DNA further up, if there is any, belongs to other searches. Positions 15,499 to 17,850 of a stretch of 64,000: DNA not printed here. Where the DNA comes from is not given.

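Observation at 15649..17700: Oxidosqualene (sterol-type) cyclase in a bacterium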

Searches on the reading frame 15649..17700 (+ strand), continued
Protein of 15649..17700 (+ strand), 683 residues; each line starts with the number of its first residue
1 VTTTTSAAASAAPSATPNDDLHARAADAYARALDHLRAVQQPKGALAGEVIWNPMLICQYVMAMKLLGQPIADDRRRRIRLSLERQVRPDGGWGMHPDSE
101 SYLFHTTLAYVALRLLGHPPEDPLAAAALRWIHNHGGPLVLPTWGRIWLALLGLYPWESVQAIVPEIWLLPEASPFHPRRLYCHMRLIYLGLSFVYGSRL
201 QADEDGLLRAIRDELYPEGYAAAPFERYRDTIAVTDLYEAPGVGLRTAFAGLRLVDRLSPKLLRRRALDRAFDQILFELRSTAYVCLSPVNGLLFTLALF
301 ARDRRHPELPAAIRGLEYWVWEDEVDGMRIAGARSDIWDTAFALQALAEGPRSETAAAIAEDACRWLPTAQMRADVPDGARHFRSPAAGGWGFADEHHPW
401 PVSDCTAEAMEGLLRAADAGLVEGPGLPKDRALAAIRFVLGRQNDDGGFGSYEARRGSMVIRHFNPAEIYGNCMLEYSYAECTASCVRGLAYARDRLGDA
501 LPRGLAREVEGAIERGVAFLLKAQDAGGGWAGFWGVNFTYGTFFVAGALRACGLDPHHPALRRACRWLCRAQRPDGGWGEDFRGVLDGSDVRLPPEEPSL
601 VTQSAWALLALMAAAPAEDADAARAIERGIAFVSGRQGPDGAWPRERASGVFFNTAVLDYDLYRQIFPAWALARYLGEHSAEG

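Call 6: find_homologous_proteins(query=window:15649-17697:+, max_evalue=1e-20)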
Query window:15649-17697:+ (683 aa): 1408 proteins with E <= 1e-20 among 8000 candidates; the best 120 are listed.
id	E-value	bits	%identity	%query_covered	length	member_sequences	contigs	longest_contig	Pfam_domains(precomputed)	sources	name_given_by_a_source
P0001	0.0e+0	1576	100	100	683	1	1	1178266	PF13243.13,PF13249.13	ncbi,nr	ncbi:MAG: 2,3-oxidosqualene cyclase [Myxococcales bacterium]|nr:2,3-oxidosqualene cyclase [Myxococca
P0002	0.0e+0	1157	74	98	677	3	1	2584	PF09492.17,PF13243.13,PF00432.28,PF13249.13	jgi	jgi:lanosterol synthase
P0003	0.0e+0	1153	73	100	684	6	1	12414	PF13243.13,PF00432.28,PF13249.13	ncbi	-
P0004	0.0e+0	1116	73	99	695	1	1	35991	PF13243.13,PF13249.13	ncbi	ncbi:MAG: prenyltransferase/squalene oxidase repeat-containing protein [Nannocystaceae bacterium]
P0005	0.0e+0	1091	70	100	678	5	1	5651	PF13243.13,PF00432.28,PF13249.13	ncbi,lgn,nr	ncbi:MAG TPA: 2,3-oxidosqualene cyclase [Nannocystis exedens]|nr:2,3-oxidosqualene cyclase [Nannocys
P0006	0.0e+0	1081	73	94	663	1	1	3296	PF09492.17,PF13243.13,PF00432.28,PF13249.13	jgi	jgi:squalene/oxidosqualene cyclase-like protein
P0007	0.0e+0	1071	74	94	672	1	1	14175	PF13243.13,PF13249.13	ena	-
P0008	0.0e+0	1068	69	100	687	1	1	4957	PF09492.17,PF13243.13,PF00432.28,PF13249.13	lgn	-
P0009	0.0e+0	1067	71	94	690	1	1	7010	PF09492.17,PF13243.13,PF00432.28,PF13249.13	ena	-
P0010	0.0e+0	1066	70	97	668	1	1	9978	PF13243.13,PF13249.13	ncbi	-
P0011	0.0e+0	1062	71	99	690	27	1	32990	PF09492.17,PF13243.13,PF13249.13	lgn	-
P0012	0.0e+0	1058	69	98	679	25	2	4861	PF13243.13,PF00432.28,PF13249.13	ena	-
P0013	0.0e+0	1056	69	98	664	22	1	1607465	PF13243.13,PF00432.28,PF13249.13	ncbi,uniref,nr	ncbi:prenyltransferase/squalene oxidase repeat-containing protein [Nannocystis radixulma]|uniref:Pre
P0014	0.0e+0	1054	69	98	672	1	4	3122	PF09492.17,PF13243.13,PF00432.28,PF13249.13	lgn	-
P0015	0.0e+0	1053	69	98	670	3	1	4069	PF13243.13,PF00432.28,PF13249.13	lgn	-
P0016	0.0e+0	1050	69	99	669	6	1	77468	PF13243.13,PF13249.13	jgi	jgi:squalene/oxidosqualene cyclase-like protein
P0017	0.0e+0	1043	70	96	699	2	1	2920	PF09492.17,PF13243.13,PF00432.28,PF13249.13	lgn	-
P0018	0.0e+0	1043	70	96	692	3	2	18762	PF09492.17,PF13243.13,PF13249.13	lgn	-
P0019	0.0e+0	1042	69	97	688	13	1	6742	PF09492.17,PF13243.13,PF00432.28,PF13249.13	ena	-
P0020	0.0e+0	1041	68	97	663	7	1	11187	PF09492.17,PF13243.13,PF00432.28,PF13249.13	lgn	-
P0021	0.0e+0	1035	69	96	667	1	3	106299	PF09492.17,PF13243.13,PF00432.28,PF13249.13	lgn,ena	-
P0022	0.0e+0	1033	67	99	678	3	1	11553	PF09492.17,PF13243.13,PF00432.28,PF13249.13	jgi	jgi:squalene/oxidosqualene cyclase-like protein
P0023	0.0e+0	1031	69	96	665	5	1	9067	PF13243.13,PF00432.28,PF13249.13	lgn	-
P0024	0.0e+0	1026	68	99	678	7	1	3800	PF13243.13,PF00432.28,PF13249.13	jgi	jgi:squalene/oxidosqualene cyclase-like protein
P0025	0.0e+0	1024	69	94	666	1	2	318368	PF13243.13,PF13249.13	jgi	jgi:lanosterol synthase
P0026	0.0e+0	1018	69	96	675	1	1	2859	PF13243.13,PF00432.28,PF13249.13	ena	-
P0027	0.0e+0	1018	70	96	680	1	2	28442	PF13243.13,PF00432.28,PF13249.13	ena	-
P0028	0.0e+0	1011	67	98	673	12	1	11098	PF09492.17,PF13243.13,PF00432.28,PF13249.13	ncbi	-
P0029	4.4e-298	1009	67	96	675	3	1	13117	PF13243.13,PF00432.28,PF13249.13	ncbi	-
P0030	2.2e-297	1006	66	98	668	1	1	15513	PF13243.13,PF13249.13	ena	-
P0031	2.0e-295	1000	67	94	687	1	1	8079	PF13243.13,PF00432.28,PF13249.13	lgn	-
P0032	5.0e-295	998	65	99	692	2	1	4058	PF13243.13,PF13249.13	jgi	jgi:squalene/oxidosqualene cyclase-like protein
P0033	4.8e-294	995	65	98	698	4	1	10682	PF09492.17,PF13243.13,PF00432.28,PF13249.13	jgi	jgi:squalene/oxidosqualene cyclase-like protein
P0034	2.6e-293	993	66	96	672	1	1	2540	PF13243.13,PF00432.28,PF13249.13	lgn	-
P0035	1.5e-292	990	65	99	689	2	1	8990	PF13243.13,PF13249.13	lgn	-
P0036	1.6e-292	990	65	96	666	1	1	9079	PF13243.13,PF00432.28,PF13249.13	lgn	-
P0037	4.2e-291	985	66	97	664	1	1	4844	PF13243.13,PF00432.28,PF13249.13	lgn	-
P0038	1.0e-290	984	64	98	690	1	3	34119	PF09492.17,PF13243.13,PF00432.28,PF13249.13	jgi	jgi:squalene/oxidosqualene cyclase-like protein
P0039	2.2e-290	983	66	98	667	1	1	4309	PF13243.13,PF00432.28,PF13249.13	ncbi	-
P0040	3.8e-287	972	62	99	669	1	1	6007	PF09492.17,PF13243.13,PF13249.13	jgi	jgi:lanosterol synthase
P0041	5.2e-286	969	62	99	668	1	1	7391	PF13243.13,PF13249.13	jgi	jgi:lanosterol synthase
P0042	8.0e-285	965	65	97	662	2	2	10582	PF09492.17,PF13243.13,PF13249.13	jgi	-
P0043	1.2e-283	961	64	97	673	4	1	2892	PF13243.13,PF13249.13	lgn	-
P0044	3.3e-283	959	63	96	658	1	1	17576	PF09492.17,PF13243.13,PF13249.13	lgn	-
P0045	1.8e-282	957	65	97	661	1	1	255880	PF13243.13,PF00432.28,PF13249.13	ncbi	-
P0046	1.3e-281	954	61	98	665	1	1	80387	PF09492.17,PF13243.13,PF00432.28,PF13249.13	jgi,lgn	jgi:lanosterol synthase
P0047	2.7e-281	953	62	98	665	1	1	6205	PF09492.17,PF13243.13,PF00432.28,PF13249.13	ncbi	-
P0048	6.6e-281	952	64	96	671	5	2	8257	PF09492.17,PF13243.13,PF00432.28,PF13249.13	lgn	-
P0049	1.5e-280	951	64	98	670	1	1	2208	PF13243.13,PF13249.13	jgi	jgi:squalene/oxidosqualene cyclase-like protein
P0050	2.1e-280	950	65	96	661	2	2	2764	PF13243.13,PF13249.13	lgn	-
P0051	4.2e-280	949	65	95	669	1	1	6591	PF09492.17,PF13243.13,PF00432.28,PF13249.13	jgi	jgi:lanosterol synthase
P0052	5.5e-280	949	65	97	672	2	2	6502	PF13243.13,PF00432.28,PF13249.13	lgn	-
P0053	5.8e-280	949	66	95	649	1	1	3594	PF13243.13,PF13249.13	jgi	jgi:lanosterol synthase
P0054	8.0e-280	948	61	99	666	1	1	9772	PF09492.17,PF13243.13,PF13249.13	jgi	jgi:squalene/oxidosqualene cyclase-like protein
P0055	1.4e-279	947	63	97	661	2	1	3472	PF13243.13,PF13249.13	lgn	-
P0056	1.6e-279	947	65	94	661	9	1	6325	PF13243.13,PF13249.13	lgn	-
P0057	6.3e-279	945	64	94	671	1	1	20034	PF13243.13,PF13249.13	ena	-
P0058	9.4e-279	945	61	98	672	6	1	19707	PF13243.13,PF13249.13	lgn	-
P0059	9.5e-279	945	62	96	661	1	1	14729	PF09492.17,PF13243.13,PF13249.13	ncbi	-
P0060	2.4e-278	943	64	96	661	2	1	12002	PF13243.13,PF13249.13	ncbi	-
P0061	2.9e-278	943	64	96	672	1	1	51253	PF13243.13,PF13249.13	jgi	jgi:lanosterol synthase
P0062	3.3e-278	943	62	98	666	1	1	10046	PF09492.17,PF13243.13,PF00432.28,PF13249.13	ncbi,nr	ncbi:MAG: 2,3-oxidosqualene cyclase [Deltaproteobacteria bacterium]|nr:2,3-oxidosqualene cyclase [Na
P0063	5.3e-278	942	63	98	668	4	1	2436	PF13243.13,PF13249.13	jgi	jgi:squalene/oxidosqualene cyclase-like protein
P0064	1.0e-277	941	64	96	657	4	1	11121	PF13243.13,PF00432.28,PF13249.13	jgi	-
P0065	1.2e-276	938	61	98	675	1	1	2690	PF13243.13,PF13249.13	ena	-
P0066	2.6e-276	937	63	96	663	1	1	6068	PF13243.13,PF13249.13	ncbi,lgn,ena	-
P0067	6.6e-276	935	62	95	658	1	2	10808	PF13243.13,PF13249.13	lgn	-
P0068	1.1e-275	935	64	95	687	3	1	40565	PF09492.17,PF07678.21,PF13243.13,PF00432.28,PF13249.13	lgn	-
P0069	2.8e-275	933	64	94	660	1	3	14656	PF13243.13,PF13249.13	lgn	-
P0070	4.2e-275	933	63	96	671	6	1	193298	PF09492.17,PF13243.13,PF00432.28,PF13249.13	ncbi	-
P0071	6.2e-275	932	65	95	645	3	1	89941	PF13243.13,PF13249.13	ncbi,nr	ncbi:MAG: hypothetical protein KC501_18510 [Myxococcales bacterium]|nr:hypothetical protein [Myxococ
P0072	6.2e-275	932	64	96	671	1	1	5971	PF13243.13,PF13249.13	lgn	-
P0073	1.1e-273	928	62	97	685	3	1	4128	PF09492.17,PF13243.13,PF13249.13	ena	-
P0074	1.2e-273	928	63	96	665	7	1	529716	PF13243.13,PF13249.13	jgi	jgi:lanosterol synthase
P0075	2.4e-273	927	63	95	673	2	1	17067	PF13243.13,PF00432.28,PF13249.13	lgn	-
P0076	3.6e-273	926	62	98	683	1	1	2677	PF13243.13,PF13249.13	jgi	jgi:squalene/oxidosqualene cyclase-like protein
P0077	4.9e-273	926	64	96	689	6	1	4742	PF13243.13,PF13249.13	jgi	jgi:squalene/oxidosqualene cyclase-like protein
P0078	1.0e-272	925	62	98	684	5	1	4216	PF13243.13,PF13249.13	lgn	-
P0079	3.7e-272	923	61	98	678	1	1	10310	PF13243.13,PF13249.13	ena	-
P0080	8.1e-272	922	63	96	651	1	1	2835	PF13243.13,PF00432.28,PF13249.13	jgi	jgi:lanosterol synthase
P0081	1.9e-271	920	63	94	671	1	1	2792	PF13243.13,PF13249.13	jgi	jgi:squalene/oxidosqualene cyclase-like protein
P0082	6.0e-271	919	61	94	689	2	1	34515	PF13243.13,PF13249.13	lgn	-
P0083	7.0e-271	919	63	98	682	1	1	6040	PF13243.13,PF13249.13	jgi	jgi:lanosterol synthase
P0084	9.6e-271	918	61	96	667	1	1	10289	PF13243.13,PF13249.13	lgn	-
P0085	7.6e-270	915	62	98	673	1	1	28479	PF13243.13,PF13249.13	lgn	-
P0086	1.8e-269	914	61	98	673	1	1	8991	PF13243.13,PF13249.13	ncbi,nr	ncbi:MAG: hypothetical protein JKY37_34645 [Nannocystaceae bacterium]|nr:hypothetical protein [Nanno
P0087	4.5e-269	913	61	98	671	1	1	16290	PF07678.21,PF13243.13,PF13249.13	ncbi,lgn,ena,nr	ncbi:MAG: 2,3-oxidosqualene cyclase [Deltaproteobacteria bacterium]|nr:2,3-oxidosqualene cyclase [De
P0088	8.2e-269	912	61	98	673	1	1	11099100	PF13243.13,PF13249.13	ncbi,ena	-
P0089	1.1e-268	911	62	96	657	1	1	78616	PF13243.13,PF13249.13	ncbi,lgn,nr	ncbi:MAG: 2,3-oxidosqualene cyclase [Deltaproteobacteria bacterium]|nr:MAG: 2,3-oxidosqualene cyclas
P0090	1.1e-268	911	63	96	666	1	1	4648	PF13243.13,PF13249.13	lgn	-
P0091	3.8e-268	910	63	96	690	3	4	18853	PF13243.13,PF13249.13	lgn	-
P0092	6.8e-268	909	62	97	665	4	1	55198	PF13243.13,PF13249.13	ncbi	-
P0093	7.9e-268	909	62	96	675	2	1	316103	PF09492.17,PF13243.13,PF13249.13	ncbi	ncbi:MAG: prenyltransferase/squalene oxidase repeat-containing protein [Myxococcota bacterium]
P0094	1.5e-267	908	62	99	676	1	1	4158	PF09492.17,PF13243.13,PF13249.13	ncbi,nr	ncbi:MAG: hypothetical protein KDK70_25835 [Myxococcales bacterium]|nr:hypothetical protein [Myxococ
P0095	1.7e-267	907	63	94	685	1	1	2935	PF13243.13,PF13249.13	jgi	jgi:squalene/oxidosqualene cyclase-like protein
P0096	2.0e-267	907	63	95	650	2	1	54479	PF13243.13,PF13249.13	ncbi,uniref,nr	ncbi:prenyltransferase/squalene oxidase repeat-containing protein [Paraliomyxa miuraensis]|uniref:pr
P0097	2.6e-267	907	61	96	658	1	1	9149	PF13243.13,PF13249.13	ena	-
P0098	3.5e-267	906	60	98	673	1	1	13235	PF13243.13,PF13249.13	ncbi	-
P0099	3.7e-267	906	62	97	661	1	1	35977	PF13243.13,PF00432.28,PF13249.13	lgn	-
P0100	1.1e-266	905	63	96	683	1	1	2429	PF13243.13,PF13249.13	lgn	-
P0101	7.4e-266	902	60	99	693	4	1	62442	PF13243.13,PF13249.13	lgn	-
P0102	8.3e-266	902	61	98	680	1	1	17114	PF13243.13,PF00432.28,PF13249.13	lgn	-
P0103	3.1e-265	900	61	98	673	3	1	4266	PF13243.13,PF00432.28,PF13249.13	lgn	-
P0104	3.3e-265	900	63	96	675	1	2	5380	PF13243.13,PF13249.13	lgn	-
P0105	3.7e-265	900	62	95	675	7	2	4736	PF07678.21,PF13243.13,PF00432.28,PF13249.13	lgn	-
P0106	5.0e-265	899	60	98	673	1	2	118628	PF09492.17,PF07678.21,PF13243.13,PF00432.28,PF13249.13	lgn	-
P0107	5.8e-265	899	60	99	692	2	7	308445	PF13243.13,PF00432.28,PF13249.13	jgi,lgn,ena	-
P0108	5.8e-265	899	59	99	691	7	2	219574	PF13243.13,PF13249.13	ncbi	ncbi:MAG: 2,3-oxidosqualene cyclase [Nannocystales bacterium]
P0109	1.7e-264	898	62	96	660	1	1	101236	PF13243.13,PF13249.13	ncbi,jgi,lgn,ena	-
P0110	5.7e-264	896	61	95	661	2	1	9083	PF13243.13,PF00432.28,PF13249.13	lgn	-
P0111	1.5e-263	894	60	94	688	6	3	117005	PF13243.13,PF00432.28,PF13249.13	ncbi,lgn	-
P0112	2.1e-263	894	63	93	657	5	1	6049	PF13243.13,PF00432.28,PF13249.13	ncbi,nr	ncbi:MAG: hypothetical protein KC468_30590 [Myxococcales bacterium]|nr:hypothetical protein [Myxococ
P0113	2.9e-263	893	60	96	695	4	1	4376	PF09492.17,PF13243.13,PF00432.28,PF13249.13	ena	-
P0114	7.2e-263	892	61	96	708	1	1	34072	PF09492.17,PF13243.13,PF13249.13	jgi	jgi:squalene/oxidosqualene cyclase-like protein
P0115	2.3e-262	890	60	97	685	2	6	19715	PF13243.13,PF13249.13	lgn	-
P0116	3.8e-262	890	59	100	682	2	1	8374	PF13243.13,PF00432.28,PF13249.13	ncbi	-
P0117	4.4e-262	890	60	98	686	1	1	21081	PF13243.13,PF00432.28,PF13249.13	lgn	-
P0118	1.0e-261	888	60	93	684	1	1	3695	PF13243.13,PF00432.28,PF13249.13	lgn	-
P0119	1.5e-261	888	60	99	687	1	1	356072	PF13243.13,PF00432.28,PF13249.13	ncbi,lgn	-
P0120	2.0e-261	887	60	96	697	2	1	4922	PF09492.17,PF13243.13,PF00432.28,PF13249.13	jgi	jgi:squalene/oxidosqualene cyclase-like protein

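Call 7: find_related_loci(query=window:15649-17697:+, collection=genome_contigs, flank=10000)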
Query window:15649-17697:+ (683 aa) in genome_contigs; peptide patterns used: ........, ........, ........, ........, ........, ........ (x = any residue, [..] = any of these).
62 stretches matched a pattern; 50 encode a relative of the query (tblastn E <= 1e-3); 50 distinct loci.
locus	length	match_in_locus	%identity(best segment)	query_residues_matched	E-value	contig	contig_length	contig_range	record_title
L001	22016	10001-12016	70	1-679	0e+0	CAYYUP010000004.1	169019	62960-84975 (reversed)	MAG TPA_asm: uncultured Nannocystis sp. isolate binchicken_co67_189 genome assembly, contig: NODE_21_length_169019_cov_8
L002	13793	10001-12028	73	6-682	0e+0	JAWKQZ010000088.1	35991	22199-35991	MAG: Nannocystaceae bacterium isolate BC1.173 BC1.173.fa-88, whole genome shotgun sequence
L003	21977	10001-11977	71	10-677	0e+0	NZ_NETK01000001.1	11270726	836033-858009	Nannocystis exedens strain DSM 71 utg0, whole genome shotgun sequence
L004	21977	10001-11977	69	10-677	0e+0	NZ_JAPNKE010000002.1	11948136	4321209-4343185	Nannocystis pusilla strain Na p29 contig_2, whole genome shotgun sequence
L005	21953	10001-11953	70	22-677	0e+0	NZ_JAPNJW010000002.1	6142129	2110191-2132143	Nannocystis sp. RBIL2 ctg.s1.000001F, whole genome shotgun sequence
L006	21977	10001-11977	69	10-677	0e+0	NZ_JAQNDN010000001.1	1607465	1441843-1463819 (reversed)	Nannocystis radixulma strain NCELM 000000Farrow, whole genome shotgun sequence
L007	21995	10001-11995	69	4-676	0e+0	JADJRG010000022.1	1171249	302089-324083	MAG: Nannocystis sp. isolate Fred_18-Q3-R57-64_MAXAC.384 tig00350881-10-11703410, whole genome shotgun sequence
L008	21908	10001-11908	70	39-680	0e+0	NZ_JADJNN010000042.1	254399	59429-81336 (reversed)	MAG: Nannocystis sp. isolate EsbW_18-Q3-R4-48_MAXAC.145 tig01107595-10-2536980, whole genome shotgun sequence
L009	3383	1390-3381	68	2-665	0e+0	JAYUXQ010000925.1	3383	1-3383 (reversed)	MAG: Nannocystis sp. isolate GL133_UP_concoct_53 GL133_UP_concoct_53_924, whole genome shotgun sequence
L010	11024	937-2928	68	8-676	0e+0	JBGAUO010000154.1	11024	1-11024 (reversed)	MAG: Nannocystis sp. isolate MAG_AAO_AS.74 AAOAS-74_NODE_154_length_11024_cov_4.340185, whole genome shotgun sequence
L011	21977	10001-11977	70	10-677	0e+0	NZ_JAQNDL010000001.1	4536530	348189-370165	Nannocystis bainbridge strain BB15-2 000000Farrow, whole genome shotgun sequence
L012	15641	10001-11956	64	21-675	0e+0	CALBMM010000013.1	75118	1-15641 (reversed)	MAG TPA_asm: uncultured proteobacterium isolate SRR6227243_bin.109_CONCOCT_v1.1_MAG genome assembly, contig: ERZ795105.4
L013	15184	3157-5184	63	4-681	0e+0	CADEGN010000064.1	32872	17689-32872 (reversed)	MAG: uncultured Myxococcales bacterium isolate Myxococcales sp. RBC066 genome assembly, contig: MAG066_64, whole genome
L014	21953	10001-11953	65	23-676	0e+0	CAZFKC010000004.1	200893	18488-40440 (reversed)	MAG TPA_asm: uncultured Nannocystaceae bacterium isolate binchicken_co199_105 genome assembly, contig: NODE_69_length_20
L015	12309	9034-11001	64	18-676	0e+0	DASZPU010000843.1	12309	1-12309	MAG TPA_asm: Nannocystaceae bacterium isolate SMAG_U5979 k141_36863, whole genome shotgun sequence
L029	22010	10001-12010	62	13-681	0e+0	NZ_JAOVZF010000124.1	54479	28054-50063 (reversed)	Paraliomyxa miuraensis strain SMH-27-4 scf8c23, whole genome shotgun sequence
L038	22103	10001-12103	58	1-677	0e+0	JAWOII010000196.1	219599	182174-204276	MAG: Enhygromyxa sp. isolate CWP5-2.bin.157 k191_2515396, whole genome shotgun sequence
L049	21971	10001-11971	34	14-675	1e-120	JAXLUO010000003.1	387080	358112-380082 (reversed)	MAG: Chitinophagales bacterium isolate STL-BAC32 C2.193.fa-3, whole genome shotgun sequence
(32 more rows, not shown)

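Call 9: find_encoding_contigs(protein=P0001, flank=10000, max_places=3)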
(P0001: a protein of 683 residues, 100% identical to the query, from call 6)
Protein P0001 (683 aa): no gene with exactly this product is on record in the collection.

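Call 17: search_protein_families(library=pfam, proteins=[L003:1579-3372:+, L003:3694-5394:-, L003:6196-6780:-, L003:7946-9184:+, L003:9218-10000:+, L003:12171-13466:-, L003:15374-16345:-, L003:16643-17284:-, L003:17606-19621:+, L003:20014-21060:-], max_evalue=0.0001)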
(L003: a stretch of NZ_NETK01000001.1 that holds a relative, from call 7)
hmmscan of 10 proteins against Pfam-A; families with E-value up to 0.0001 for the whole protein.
L003:1579-3372:+ (598 aa): 1 family
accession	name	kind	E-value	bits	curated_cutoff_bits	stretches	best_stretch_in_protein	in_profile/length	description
PF13646.12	HEAT_2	-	3e-07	31.1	27.7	1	507-552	31-76/88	HEAT repeats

L003:3694-5394:- (567 aa): 1 family
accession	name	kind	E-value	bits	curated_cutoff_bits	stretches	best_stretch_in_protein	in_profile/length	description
PF13549.11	ATP-grasp_5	-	2.2e-33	115.9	27.6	1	338-559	2-220/221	ATP-grasp domain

L003:6196-6780:- (195 aa): 1 family
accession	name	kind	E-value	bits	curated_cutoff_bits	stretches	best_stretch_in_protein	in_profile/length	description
PF04368.18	DUF507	-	3.7e-30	105.7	24.7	1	26-194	1-182/182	Protein of unknown function (DUF507)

L003:7946-9184:+ (413 aa): 2 families
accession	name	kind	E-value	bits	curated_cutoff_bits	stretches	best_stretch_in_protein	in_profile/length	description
PF13646.12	HEAT_2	-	3.3e-16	59.8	27.7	3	67-145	12-76/88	HEAT repeats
PF03130.22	HEAT_PBS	-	2.9e-06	27.7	20.9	0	116-136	1-21/27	PBS lyase HEAT-like repeat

L003:9218-10000:+ (261 aa): 2 families
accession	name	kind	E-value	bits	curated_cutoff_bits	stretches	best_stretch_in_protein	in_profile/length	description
PF00440.29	TetR_N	-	1.5e-13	50.7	24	1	66-111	2-47/47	Bacterial regulatory proteins, tetR family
PF17918.6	TetR_C_15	-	1.6e-05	26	26.8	1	137-237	5-106/108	Tetracyclin repressor-like, C-terminal domain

L003:12171-13466:- (432 aa): 1 family
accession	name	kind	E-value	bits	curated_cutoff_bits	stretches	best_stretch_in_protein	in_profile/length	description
PF01734.28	Patatin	-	3e-25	90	27.7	1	38-258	1-191/191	Patatin-like phospholipase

L003:15374-16345:- (324 aa): 1 family
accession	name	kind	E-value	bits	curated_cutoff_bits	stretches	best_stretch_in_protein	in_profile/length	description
PF01975.23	SurE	-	5.2e-49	167.1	22.1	1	62-223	1-168/189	Survival protein SurE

L003:16643-17284:- (214 aa): 2 families
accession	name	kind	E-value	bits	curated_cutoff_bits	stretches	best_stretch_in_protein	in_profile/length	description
PF13411.12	MerR_1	-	7.1e-19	68.1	21.6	1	63-130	1-66/69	MerR HTH family regulatory protein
PF00376.29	MerR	-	3.7e-08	33.5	28.2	1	64-101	1-38/38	MerR family regulatory protein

L003:17606-19621:+ (672 aa): 1 family
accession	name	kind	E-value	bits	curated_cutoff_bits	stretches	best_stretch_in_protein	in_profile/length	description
PF10092.14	DUF2330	-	3.7e-28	99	24.7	1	87-369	2-242/279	Uncharacterized protein conserved in bacteria (DUF2330)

L003:20014-21060:- (349 aa): 0 families
